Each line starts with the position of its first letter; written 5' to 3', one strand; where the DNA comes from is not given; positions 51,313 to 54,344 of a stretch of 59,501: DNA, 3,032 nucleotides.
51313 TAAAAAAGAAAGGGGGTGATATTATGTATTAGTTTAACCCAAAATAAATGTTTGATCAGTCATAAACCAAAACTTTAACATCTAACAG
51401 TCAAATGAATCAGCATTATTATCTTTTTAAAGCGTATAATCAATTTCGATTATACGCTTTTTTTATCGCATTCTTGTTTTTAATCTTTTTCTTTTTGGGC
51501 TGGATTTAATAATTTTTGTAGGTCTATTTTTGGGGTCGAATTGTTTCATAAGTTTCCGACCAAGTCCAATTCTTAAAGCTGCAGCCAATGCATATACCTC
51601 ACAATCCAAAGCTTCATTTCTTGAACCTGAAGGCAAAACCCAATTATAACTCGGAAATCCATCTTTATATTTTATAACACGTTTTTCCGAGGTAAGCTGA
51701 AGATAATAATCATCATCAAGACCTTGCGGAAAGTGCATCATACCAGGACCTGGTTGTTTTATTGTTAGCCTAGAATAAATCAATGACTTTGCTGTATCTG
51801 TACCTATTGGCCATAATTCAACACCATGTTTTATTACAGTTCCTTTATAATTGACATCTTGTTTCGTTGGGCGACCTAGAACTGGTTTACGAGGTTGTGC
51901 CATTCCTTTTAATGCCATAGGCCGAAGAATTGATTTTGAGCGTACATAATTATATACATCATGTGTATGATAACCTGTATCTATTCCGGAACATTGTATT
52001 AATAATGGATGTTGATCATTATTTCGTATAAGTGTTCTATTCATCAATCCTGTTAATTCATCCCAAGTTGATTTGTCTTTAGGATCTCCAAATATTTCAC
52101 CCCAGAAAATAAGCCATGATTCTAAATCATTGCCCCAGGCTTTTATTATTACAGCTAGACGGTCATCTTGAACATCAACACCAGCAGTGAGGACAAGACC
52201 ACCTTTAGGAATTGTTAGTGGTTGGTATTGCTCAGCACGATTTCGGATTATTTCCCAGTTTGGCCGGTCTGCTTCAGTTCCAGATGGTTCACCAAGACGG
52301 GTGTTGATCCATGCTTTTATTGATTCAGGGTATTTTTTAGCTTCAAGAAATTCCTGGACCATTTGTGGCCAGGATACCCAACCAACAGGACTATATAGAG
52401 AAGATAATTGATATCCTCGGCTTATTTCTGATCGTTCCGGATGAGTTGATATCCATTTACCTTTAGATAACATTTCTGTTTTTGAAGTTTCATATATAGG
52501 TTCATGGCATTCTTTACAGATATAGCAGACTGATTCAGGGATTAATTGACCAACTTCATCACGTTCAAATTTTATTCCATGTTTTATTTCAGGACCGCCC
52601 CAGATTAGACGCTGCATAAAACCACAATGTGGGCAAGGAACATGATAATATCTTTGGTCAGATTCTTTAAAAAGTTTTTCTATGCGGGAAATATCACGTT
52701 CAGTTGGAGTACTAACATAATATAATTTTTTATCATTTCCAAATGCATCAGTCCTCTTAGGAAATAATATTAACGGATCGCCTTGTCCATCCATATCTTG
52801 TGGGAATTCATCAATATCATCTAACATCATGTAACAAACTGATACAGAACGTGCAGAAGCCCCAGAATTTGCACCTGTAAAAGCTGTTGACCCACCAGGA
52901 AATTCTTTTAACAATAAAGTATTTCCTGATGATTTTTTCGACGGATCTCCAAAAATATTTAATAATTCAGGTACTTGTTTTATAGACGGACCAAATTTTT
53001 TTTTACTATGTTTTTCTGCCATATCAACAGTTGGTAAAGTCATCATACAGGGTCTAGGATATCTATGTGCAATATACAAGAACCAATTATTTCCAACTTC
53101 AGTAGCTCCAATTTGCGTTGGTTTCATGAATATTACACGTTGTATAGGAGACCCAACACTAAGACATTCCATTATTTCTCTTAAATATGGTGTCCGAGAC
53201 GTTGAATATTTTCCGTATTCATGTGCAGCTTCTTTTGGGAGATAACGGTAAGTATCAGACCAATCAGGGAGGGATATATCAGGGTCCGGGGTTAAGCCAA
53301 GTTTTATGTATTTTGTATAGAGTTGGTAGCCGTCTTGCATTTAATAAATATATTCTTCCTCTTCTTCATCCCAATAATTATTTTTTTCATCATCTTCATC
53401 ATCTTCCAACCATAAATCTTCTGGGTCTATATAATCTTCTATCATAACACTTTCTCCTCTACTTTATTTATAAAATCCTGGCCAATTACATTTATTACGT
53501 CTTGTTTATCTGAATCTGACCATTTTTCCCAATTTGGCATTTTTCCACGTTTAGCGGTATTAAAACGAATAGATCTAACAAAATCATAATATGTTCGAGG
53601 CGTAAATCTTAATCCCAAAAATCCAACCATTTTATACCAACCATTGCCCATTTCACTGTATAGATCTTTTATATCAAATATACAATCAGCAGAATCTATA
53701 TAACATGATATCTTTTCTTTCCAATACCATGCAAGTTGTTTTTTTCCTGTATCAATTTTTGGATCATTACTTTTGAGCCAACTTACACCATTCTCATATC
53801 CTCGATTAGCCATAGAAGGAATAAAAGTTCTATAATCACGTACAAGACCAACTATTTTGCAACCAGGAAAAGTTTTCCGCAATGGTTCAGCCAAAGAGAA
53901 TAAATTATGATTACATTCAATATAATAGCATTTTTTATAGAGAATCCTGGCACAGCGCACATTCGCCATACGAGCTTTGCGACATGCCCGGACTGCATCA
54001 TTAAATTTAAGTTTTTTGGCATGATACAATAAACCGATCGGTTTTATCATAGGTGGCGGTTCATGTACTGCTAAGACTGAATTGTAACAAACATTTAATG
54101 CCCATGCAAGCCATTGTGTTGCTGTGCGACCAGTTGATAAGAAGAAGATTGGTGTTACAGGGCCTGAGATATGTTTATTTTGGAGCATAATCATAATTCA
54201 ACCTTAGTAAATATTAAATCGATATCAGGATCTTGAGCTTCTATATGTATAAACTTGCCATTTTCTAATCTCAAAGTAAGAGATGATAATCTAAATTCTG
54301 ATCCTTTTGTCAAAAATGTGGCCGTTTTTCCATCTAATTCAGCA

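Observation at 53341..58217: A 5-kb cargo island of modification enzymes between the Nu1-like gene and terL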

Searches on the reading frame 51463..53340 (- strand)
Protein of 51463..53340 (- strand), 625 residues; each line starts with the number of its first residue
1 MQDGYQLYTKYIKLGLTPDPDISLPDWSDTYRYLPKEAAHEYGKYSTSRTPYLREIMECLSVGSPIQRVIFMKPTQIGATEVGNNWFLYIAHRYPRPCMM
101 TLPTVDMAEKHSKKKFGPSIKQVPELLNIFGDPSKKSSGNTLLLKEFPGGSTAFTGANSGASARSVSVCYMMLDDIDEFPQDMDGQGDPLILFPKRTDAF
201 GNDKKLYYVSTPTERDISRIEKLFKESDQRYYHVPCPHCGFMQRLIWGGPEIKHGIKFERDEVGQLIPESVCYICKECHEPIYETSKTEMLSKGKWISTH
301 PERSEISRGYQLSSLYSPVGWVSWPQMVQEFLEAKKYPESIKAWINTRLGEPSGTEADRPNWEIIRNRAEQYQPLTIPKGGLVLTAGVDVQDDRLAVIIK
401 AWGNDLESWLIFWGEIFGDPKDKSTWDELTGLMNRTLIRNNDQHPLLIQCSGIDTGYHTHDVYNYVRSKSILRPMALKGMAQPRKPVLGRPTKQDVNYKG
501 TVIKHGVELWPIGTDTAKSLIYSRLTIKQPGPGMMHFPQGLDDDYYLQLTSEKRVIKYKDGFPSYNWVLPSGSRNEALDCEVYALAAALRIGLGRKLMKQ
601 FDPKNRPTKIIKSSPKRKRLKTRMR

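Call 3: search_protein_families(library=pfam, max_evalue=0.1, proteins=[window:51463-53340:-])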
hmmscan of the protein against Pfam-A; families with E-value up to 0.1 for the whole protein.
window:51463-53340:- (625 aa): 4 families
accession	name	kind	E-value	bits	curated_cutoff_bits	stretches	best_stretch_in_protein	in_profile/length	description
PF20454.4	GpA_nuclease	-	1.3e-90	304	22.5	1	308-593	2-289/294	Terminase large subunit gpA, endonuclease domain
PF05876.18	GpA_ATPase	-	3.3e-73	246.8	25.6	1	40-296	2-247/247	Phage terminase large subunit gpA, ATPase domain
PF03237.21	Terminase_6N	-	0.02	15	22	1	70-183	1-112/215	Terminase large subunit, T4likevirus-type, N-terminal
PF06689.19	zf-C4_ClpX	-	0.057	13.8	27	0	260-284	10-35/39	ClpX C4-type zinc finger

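Call 4: search_protein_families(library=phrogs, max_evalue=0.01, proteins=[window:51463-53340:-])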
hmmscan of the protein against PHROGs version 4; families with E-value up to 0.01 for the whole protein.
window:51463-53340:- (625 aa): 13 families
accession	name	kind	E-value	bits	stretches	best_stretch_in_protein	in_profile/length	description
phrog_15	-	head and packaging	4.8e-226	755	1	14-599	347-927/1330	terminase large subunit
phrog_21311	-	head and packaging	1e-49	170.3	1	102-321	1-218/218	terminase large subunit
phrog_675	-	head and packaging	1.4e-41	143.5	1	33-399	27-377/576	terminase large subunit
phrog_16406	-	unknown function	4e-34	119.3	1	218-590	5-383/601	-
phrog_3028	-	unknown function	2.4e-33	116.8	1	453-592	25-161/203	-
phrog_15657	-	unknown function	1e-22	81.8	1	300-519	23-229/230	-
phrog_3925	-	head and packaging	1.3e-19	71.4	1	11-127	30-142/150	terminase large subunit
phrog_4145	-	head and packaging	3.1e-17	63.6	1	26-198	32-202/209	terminase large subunit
phrog_12089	-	unknown function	7e-08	33.4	1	503-590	64-144/208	-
phrog_12876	-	head and packaging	7.5e-08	33.3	1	205-334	90-223/235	terminase large subunit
phrog_37509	-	unknown function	2.6e-07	31.8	1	532-594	58-121/189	-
phrog_23163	-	unknown function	0.0027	18.4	1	31-123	33-124/130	-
phrog_22352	-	unknown function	0.0058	17.6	0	471-526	6-53/70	-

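Call 8: search_dna_similar(query=window:51463-53340:-, collection=phages, mode=protein, max_rows=25)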
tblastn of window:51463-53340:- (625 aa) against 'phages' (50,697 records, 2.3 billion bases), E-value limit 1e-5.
Records with a match: 1367; places in all: 1370; records where one place covers at least 80% of the query: 717.
Best place of each record, by identity: <60% 1367.
By first word of the organism name: Staphylococcus 255; Bacillus 200; Escherichia 132; Salmonella 92; Flavobacterium 79; Vibrio 78; Pseudomonas 63; Rhodobacter 39; Aeromonas 29; Bacteriophage 28; and 76 more.
By host as written in the record: - 181; Staphylococcus aureus 85; Flavobacterium columnare 62; Escherichia coli 54; Rhodobacter capsulatus YW1 39; Pseudomonas aeruginosa 32; Salmonella enterica subsp. enterica serovar Typhimurium 25; Bacillus cereus 24; and 379 more.
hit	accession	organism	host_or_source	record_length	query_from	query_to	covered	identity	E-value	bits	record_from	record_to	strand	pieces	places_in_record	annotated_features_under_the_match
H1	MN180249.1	Wolbachia phage WO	Wolbachia sp. wRi_AMD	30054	3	583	93%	43.2%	8e-141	458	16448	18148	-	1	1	terminase large subunit | hypothetical protein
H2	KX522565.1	Wolbachia phage WO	wVitA Wolbachia of Nasonia vitripennis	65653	7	583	92%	43.0%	1e-140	457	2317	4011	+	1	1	terminase large subunit family protein | ankyrin repeat family protein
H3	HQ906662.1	Wolbachia endosymbiont wVitA of Nasonia vitripennis phage ...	Wolbachia endosymbiont wVitA of Nasonia ...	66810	7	583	92%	43.0%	1e-140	457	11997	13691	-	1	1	phage terminase | ankyrin repeat protein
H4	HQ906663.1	Wolbachia endosymbiont wVitA of Nasonia vitripennis phage ...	Wolbachia endosymbiont wVitA of Nasonia ...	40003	7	583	92%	42.8%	1e-140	458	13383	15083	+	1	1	record has no annotation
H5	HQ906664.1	Wolbachia endosymbiont wVitA of Nasonia vitripennis phage ...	Wolbachia endosymbiont wVitA of Nasonia ...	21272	7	583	92%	42.7%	1e-120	459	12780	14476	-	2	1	record has no annotation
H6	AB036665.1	Wolbachia phage WO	-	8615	7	583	92%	43.0%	9e-122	467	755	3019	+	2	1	orf2: similar to terminase large subunit of lambda | insertion sequence:ISW1 | orf1: containing ankyrin-like repeat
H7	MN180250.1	Wolbachia phage WO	Wolbachia sp. wMel_KL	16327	3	583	93%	42.4%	4e-137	447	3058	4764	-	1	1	terminase large subunit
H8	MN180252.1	Wolbachia phage WO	Wolbachia sp. wMel_AMD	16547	3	583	93%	42.4%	4e-137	447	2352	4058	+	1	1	terminase large subunit | hypothetical protein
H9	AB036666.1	Wolbachia phage WO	-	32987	7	583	92%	42.5%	3e-139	454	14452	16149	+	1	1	gp15: similar to terminase large subunit of phage lambda | gp14: hypothetical protein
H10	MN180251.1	Wolbachia phage WO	Wolbachia sp. wMel_KL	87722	7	583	92%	41.8%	4e-136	445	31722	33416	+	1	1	terminase large subunit | hypothetical protein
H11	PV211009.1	Roseobacter phage CRP-701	Roseobacter sp. FZCC1911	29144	12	623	98%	37.8%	3e-115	384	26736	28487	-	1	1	terminase large subunit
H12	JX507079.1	Acidithiobacillus phage AcaML1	Acidithiobacillus caldus ATCC 51756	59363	13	583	91%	40.0%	3e-123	407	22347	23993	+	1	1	packaging terminase large subunit gpA | putative terminase small subunit gpNu1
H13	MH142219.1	Acidithiobacillus phage AcaML1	Acidithiobacillus caldus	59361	13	583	91%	40.0%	3e-123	407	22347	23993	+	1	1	record has no annotation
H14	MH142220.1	Acidithiobacillus phage AcaML1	Acidithiobacillus caldus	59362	13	583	91%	40.0%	3e-123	407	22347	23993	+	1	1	record has no annotation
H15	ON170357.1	Ralstonia phage YO382_3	Ralstonia solanacearum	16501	3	583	93%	38.5%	9e-121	400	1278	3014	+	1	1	record has no annotation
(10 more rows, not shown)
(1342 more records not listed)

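Call 10: find_encoding_contigs(protein=window:51463-53340:-, flank=10000, max_places=6)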
Protein window:51463-53340:- (625 aa): 1 contig read that carries it; 1 place shown.
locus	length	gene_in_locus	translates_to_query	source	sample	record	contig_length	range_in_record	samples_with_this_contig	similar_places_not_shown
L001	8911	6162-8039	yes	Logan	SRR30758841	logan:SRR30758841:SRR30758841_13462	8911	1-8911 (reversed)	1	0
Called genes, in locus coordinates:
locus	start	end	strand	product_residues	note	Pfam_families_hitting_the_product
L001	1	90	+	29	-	?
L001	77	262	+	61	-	-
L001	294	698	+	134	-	-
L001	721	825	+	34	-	-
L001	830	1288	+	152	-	-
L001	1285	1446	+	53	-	-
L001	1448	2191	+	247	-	-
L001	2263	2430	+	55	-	-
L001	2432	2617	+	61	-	-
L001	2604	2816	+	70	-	-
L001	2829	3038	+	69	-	-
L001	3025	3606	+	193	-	PF13578:Methyltransf_24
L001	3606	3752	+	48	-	-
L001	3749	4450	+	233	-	PF04989:RMNT_CmcI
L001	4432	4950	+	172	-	-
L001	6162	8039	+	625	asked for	PF05876:GpA_ATPase, PF20454:GpA_nuclease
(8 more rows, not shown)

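Call 11: find_related_loci(query=window:51463-53340:-, collection=viral_contigs, flank=10000)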
Query window:51463-53340:- (625 aa) in viral_contigs; peptide patterns used: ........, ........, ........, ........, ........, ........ (x = any residue, [..] = any of these).
1 stretches matched a pattern, but none encodes a relative of the query by tblastn (E <= 1e-3).

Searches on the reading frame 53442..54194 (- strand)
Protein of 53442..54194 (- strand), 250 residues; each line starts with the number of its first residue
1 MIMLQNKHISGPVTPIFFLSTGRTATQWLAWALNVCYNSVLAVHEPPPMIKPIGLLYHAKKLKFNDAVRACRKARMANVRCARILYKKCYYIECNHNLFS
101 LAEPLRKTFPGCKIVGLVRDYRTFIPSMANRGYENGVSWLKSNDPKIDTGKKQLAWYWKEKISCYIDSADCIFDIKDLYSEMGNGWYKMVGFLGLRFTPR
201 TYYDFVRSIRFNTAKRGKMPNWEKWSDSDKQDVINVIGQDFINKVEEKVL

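Call 3: search_protein_families(library=pfam, max_evalue=0.1, proteins=[window:53442-54194:-])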
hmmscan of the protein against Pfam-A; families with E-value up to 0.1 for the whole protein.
window:53442-54194:- (250 aa): 2 families
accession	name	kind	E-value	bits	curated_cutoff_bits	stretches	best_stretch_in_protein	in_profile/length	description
PF13469.12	Sulfotransfer_3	-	0.0017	19.1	27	1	94-156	107-167/216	Sulfotransferase family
PF17784.7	Sulfotransfer_4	-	0.0095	16.2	22.8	1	16-140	2-119/215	Sulfotransferase domain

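Call 4: search_protein_families(library=phrogs, max_evalue=0.01, proteins=[window:53442-54194:-])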
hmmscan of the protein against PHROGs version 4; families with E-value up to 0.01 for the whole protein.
window:53442-54194:- (250 aa): 0 families

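Call 9: search_protein_families(library=ncbifam, max_evalue=0.01, proteins=[window:53442-54194:-])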
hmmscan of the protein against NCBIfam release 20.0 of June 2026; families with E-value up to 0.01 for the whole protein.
window:53442-54194:- (250 aa): 0 families

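Call 18: search_solved_structures(query=window:53442-54194:-, max_evalue=1)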
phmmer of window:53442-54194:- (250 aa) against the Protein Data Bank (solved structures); distinct sequences matched with E-value up to 1: 0.

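Call 30: find_homologous_proteins(query=window:53442-54194:-, max_evalue=0.001)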
Query window:53442-54194:- (250 aa): 6 proteins with E <= 0.001 among 259 candidates.
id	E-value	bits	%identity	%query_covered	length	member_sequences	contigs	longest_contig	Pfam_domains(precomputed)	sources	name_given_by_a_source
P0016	1.3e-172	591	100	99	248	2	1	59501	-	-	-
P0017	1.1e-129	450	77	100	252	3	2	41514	-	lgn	-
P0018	8.3e-128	444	77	100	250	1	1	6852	-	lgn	-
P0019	9.8e-121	420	73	100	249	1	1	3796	-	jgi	jgi:hypothetical protein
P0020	2.9e-119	416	70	100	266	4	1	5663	-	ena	-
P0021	1.6e-34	138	34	91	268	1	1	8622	PF13469.13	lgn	-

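Call 33: search_solved_structures(query=A2, max_evalue=1, show_alignments=2)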
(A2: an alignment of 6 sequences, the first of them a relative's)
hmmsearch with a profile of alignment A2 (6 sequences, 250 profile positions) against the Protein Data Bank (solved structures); distinct sequences matched with E-value up to 1: 0.

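Call 37: find_encoding_contigs(protein=P0021, flank=10000, max_places=3)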
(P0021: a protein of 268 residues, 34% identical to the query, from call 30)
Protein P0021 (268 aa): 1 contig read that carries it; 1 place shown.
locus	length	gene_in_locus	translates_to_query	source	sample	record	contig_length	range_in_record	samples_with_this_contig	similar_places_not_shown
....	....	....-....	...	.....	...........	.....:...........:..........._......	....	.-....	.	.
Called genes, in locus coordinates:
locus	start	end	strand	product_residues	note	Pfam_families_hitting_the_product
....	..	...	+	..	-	-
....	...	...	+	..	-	-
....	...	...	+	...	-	-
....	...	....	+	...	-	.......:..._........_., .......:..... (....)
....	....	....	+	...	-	-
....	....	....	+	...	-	-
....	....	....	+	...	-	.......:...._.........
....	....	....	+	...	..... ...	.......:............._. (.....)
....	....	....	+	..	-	-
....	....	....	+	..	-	-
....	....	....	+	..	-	-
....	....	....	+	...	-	-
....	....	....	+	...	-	-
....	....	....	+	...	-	?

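Call 44: predict_structure(alignment_id=A2)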
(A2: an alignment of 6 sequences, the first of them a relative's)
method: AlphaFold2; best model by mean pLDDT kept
length: 248 residues; sequences in the alignment: 6
mean_pLDDT: 48.8   pTM: 0.31
mean pLDDT of the five models: 48.8, 47.3, 46.7, 41.8, 34.3
residues with pLDDT >= 90: 0; 70-90: 6; 50-70: 100; < 50: 142
segments of 3 or more residues with pLDDT < 50: 1-46, 76-104, 109-117, 130-147, 166-170, 177-194, 207-216
pLDDT, mean of each block of 10 residues (from residue 1): 36 41 43 40 47 60 66 51 36 40 49 46 52 45 45 56 48 46 44 48 47 47 68 65 54
secondary structure, 60 per line:
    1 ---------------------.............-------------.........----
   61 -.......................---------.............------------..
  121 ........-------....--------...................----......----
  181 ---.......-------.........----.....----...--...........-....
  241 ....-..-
elements in order: H22-34 H48-56 H62-84 H94-106 H119-128 H136-139 H148-166 H173-176 H184-190 H198-206 H211-215 H225-235 H237-244

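Call 53: search_protein_representatives(alignment_id=A2)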
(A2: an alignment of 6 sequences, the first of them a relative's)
Query: 6 sequences, 250 profile positions. Proteins with E-value up to 0.001 (for the whole library): 1114; up to 1e-10: 296; up to 1e-30: 9. The best 150 are listed.
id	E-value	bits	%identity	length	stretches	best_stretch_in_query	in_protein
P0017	4.2e-142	488.5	-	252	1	1-250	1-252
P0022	3.4e-94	331.5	-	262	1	2-244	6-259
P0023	4.5e-66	239.4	-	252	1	2-229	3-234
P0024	2.1e-63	230.7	-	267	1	2-240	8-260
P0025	1.4e-56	208.3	-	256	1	10-246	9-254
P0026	4.6e-51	190.2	-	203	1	49-238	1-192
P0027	5.7e-48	180.1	-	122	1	128-250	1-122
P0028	1.9e-45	171.8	-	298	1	11-245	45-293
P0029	4.8e-42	160.7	-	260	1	2-243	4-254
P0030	8.7e-28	114.0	-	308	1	16-241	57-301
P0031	9.2e-28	113.9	-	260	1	8-238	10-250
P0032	2.2e-27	112.6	-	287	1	15-240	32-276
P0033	4.3e-27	111.7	-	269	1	17-241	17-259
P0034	1.4e-26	110.0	-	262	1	16-246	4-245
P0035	1.1e-25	107.1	-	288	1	12-245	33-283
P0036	2.0e-25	106.3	-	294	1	13-243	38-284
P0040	2.7e-24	102.6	-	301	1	8-241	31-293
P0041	7.4e-23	97.8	-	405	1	16-240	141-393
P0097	2.6e-16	76.4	-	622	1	11-241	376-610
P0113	1.6e-15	73.8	-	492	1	14-235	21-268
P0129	4.2e-15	72.4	-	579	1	12-223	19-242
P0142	1.3e-14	70.8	-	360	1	14-213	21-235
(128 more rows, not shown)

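Call 55: search_protein_families(library=pfam, alignment_id=A3, max_evalue=0.001)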
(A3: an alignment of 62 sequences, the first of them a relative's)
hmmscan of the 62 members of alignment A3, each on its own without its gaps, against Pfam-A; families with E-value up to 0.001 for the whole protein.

A. member 1, P0016 (248 aa): 0 families

B. families by the number of members that match (of 62 scanned): 4 families
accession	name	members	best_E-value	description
PF13469.12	Sulfotransfer_3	51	1.1e-15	Sulfotransferase family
PF00685.33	Sulfotransfer_1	31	1.8e-13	Sulfotransferase domain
PF17784.7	Sulfotransfer_4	7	9.5e-08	Sulfotransferase domain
PF13578.12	Methyltransf_24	1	5.7e-06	Methyltransferase domain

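Call 56: list_cluster_members(proteins=[P0097, P0113, P0129, P0041, P0142, P0030, P0032, P0035, P0036, P0040])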
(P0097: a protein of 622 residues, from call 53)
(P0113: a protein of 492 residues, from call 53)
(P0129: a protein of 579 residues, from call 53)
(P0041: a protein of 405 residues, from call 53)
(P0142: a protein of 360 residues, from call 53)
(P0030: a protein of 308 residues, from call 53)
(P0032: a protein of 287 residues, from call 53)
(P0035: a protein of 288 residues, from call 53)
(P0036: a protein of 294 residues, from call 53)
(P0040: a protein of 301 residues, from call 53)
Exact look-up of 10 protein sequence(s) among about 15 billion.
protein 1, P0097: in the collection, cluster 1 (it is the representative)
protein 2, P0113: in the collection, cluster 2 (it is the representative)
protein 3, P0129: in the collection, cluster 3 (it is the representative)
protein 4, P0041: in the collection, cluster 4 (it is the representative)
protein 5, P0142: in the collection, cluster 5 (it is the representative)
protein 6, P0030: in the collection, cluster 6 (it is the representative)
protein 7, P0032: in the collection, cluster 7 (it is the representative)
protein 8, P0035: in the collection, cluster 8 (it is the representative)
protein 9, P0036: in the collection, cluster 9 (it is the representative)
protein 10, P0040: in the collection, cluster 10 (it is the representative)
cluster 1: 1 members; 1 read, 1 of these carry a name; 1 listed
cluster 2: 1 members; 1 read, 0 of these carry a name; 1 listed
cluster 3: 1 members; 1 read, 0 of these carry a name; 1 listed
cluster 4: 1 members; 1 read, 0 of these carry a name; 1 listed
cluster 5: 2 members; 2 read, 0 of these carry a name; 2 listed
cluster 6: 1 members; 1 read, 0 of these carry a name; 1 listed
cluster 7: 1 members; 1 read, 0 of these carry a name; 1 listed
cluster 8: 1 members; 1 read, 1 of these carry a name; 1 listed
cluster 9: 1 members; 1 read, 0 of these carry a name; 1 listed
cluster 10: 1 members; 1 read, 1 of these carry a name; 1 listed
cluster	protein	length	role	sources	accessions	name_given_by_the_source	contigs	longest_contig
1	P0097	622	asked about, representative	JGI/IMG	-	hypothetical protein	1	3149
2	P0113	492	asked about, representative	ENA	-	-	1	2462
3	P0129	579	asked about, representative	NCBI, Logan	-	-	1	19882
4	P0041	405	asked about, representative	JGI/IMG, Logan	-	-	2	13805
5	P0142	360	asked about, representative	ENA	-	-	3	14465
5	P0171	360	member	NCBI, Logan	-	-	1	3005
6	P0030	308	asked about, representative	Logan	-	-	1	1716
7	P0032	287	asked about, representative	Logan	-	-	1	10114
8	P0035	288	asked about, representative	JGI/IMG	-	hypothetical protein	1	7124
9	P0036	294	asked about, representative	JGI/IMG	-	-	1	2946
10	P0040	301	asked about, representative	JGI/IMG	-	hypothetical protein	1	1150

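Call 72: search_dna_similar(query=window:53442-54194:-, collection=phages, mode=protein, max_rows=15, max_evalue=0.001)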
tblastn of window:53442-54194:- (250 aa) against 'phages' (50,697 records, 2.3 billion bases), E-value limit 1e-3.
No match.
